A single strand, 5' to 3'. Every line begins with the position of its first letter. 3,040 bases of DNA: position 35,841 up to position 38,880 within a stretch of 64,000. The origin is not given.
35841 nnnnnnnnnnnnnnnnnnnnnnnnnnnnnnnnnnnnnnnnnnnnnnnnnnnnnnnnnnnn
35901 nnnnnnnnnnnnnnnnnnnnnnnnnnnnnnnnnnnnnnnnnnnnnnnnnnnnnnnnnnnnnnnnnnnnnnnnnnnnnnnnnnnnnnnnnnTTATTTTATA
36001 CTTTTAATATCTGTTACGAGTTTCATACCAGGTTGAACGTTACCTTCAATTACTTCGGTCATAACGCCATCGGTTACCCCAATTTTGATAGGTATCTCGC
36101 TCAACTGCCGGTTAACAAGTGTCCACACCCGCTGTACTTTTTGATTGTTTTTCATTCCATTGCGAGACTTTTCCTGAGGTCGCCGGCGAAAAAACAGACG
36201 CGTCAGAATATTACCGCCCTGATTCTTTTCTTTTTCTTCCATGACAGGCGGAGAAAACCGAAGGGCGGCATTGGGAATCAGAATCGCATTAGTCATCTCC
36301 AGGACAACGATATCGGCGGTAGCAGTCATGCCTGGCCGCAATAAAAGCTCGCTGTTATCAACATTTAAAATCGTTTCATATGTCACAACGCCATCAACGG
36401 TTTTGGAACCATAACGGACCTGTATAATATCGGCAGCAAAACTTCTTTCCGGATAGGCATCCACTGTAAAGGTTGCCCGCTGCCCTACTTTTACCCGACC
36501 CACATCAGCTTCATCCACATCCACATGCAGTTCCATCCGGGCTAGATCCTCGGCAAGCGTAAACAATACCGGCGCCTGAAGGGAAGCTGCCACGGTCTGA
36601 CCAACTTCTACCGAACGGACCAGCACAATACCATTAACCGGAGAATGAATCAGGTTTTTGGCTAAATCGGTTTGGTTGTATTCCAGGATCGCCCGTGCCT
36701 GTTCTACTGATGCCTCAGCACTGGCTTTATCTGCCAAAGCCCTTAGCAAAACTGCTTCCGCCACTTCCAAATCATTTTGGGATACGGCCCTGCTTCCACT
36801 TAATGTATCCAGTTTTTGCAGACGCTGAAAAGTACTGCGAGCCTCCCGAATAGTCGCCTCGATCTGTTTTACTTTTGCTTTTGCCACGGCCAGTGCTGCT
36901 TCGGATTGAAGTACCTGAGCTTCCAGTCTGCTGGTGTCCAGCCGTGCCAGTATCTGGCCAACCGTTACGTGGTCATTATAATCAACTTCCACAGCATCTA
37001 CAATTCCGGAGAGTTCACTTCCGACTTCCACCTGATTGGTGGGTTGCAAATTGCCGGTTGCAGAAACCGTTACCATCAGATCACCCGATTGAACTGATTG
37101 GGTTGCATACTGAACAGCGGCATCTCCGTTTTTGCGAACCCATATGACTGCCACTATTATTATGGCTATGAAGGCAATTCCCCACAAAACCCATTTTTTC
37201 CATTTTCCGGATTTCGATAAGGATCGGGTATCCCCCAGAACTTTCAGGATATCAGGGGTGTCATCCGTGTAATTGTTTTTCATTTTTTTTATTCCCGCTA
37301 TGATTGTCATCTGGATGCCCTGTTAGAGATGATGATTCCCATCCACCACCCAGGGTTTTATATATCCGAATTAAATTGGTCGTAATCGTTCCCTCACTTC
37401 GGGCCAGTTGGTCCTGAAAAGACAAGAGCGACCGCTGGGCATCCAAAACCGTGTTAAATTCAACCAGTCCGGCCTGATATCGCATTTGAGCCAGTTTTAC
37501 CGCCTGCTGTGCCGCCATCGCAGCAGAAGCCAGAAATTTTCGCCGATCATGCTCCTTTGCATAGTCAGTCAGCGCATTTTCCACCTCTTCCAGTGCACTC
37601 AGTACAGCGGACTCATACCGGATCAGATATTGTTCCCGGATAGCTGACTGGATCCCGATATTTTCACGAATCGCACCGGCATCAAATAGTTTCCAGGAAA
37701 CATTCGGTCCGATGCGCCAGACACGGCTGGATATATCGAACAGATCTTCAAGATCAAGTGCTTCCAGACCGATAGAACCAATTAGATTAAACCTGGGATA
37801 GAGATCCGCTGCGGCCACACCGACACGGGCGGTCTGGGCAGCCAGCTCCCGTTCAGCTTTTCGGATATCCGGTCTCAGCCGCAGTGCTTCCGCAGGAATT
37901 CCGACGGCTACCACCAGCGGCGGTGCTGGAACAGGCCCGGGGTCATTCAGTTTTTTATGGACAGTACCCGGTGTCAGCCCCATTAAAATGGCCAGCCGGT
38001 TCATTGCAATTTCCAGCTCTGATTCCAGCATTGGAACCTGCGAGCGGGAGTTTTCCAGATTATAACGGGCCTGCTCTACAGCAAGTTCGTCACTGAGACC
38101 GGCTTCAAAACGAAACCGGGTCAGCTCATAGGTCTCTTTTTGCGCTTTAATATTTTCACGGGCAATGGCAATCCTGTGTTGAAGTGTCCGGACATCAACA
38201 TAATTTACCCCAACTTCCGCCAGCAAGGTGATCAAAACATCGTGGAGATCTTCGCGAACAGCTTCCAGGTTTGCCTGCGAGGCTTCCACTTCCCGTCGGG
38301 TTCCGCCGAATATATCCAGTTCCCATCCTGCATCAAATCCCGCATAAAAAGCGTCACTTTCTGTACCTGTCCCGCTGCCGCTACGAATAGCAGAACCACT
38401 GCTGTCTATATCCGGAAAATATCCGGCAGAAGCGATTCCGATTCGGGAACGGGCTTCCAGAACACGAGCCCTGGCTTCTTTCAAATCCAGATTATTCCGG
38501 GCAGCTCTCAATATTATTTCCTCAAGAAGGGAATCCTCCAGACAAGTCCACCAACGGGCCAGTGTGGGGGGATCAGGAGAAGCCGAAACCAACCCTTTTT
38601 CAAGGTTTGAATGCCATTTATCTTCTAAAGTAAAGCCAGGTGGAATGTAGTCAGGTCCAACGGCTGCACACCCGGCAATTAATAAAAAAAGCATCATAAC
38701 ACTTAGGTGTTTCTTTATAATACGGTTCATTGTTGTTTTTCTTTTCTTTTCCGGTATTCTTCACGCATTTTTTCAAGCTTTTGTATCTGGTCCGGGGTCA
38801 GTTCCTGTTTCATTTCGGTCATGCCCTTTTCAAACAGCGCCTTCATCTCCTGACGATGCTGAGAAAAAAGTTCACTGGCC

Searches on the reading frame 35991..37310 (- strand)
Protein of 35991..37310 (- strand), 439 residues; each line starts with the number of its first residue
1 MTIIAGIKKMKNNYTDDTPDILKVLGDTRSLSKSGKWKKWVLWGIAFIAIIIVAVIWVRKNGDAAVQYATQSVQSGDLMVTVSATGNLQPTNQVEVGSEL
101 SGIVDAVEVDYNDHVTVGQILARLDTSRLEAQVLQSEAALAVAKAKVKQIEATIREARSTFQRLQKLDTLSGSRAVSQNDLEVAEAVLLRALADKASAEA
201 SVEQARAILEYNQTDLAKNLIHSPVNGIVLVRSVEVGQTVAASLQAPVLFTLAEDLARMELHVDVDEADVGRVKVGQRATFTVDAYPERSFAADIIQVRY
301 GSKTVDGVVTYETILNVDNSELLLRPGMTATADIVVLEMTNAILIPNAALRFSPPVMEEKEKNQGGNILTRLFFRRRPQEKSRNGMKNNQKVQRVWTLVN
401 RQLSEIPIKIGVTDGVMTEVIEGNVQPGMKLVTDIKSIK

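Call 55: search_protein_families(library=pfam, proteins=[window:35991-37310:-], max_evalue=0.00001)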
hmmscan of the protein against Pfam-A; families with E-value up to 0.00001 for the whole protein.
window:35991-37310:- (439 aa): 2 families
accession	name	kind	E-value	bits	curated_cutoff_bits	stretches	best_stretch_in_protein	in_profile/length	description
PF16576.10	HlyD_D23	-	3.3e-16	59.7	30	1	81-330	5-214/214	Barrel-sandwich domain of CusB or HlyD membrane-fusion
PF13437.12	HlyD_3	-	5.3e-11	43.6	22.2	1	221-327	2-106/106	HlyD family secretion protein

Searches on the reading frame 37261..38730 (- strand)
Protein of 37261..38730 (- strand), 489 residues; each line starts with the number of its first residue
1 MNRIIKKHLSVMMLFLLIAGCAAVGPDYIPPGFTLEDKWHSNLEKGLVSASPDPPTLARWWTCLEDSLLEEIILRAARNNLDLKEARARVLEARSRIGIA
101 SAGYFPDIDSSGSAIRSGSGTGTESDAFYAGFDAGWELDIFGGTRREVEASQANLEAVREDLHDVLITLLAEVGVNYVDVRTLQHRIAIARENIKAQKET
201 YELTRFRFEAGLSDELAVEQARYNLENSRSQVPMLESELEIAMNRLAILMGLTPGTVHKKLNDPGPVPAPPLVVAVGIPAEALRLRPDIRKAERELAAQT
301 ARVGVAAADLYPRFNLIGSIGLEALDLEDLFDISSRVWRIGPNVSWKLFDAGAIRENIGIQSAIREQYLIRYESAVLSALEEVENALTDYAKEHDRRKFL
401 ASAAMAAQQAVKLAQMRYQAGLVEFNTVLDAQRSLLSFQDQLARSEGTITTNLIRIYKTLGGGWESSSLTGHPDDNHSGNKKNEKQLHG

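Call 55: search_protein_families(library=pfam, proteins=[window:37261-38730:-], max_evalue=0.00001)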
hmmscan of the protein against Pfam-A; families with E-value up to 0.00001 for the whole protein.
window:37261-38730:- (489 aa): 1 family
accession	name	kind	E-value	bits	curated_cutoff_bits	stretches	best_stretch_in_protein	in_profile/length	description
PF02321.23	OEP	-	3.1e-52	177.6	22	2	69-251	1-187/187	Outer membrane efflux protein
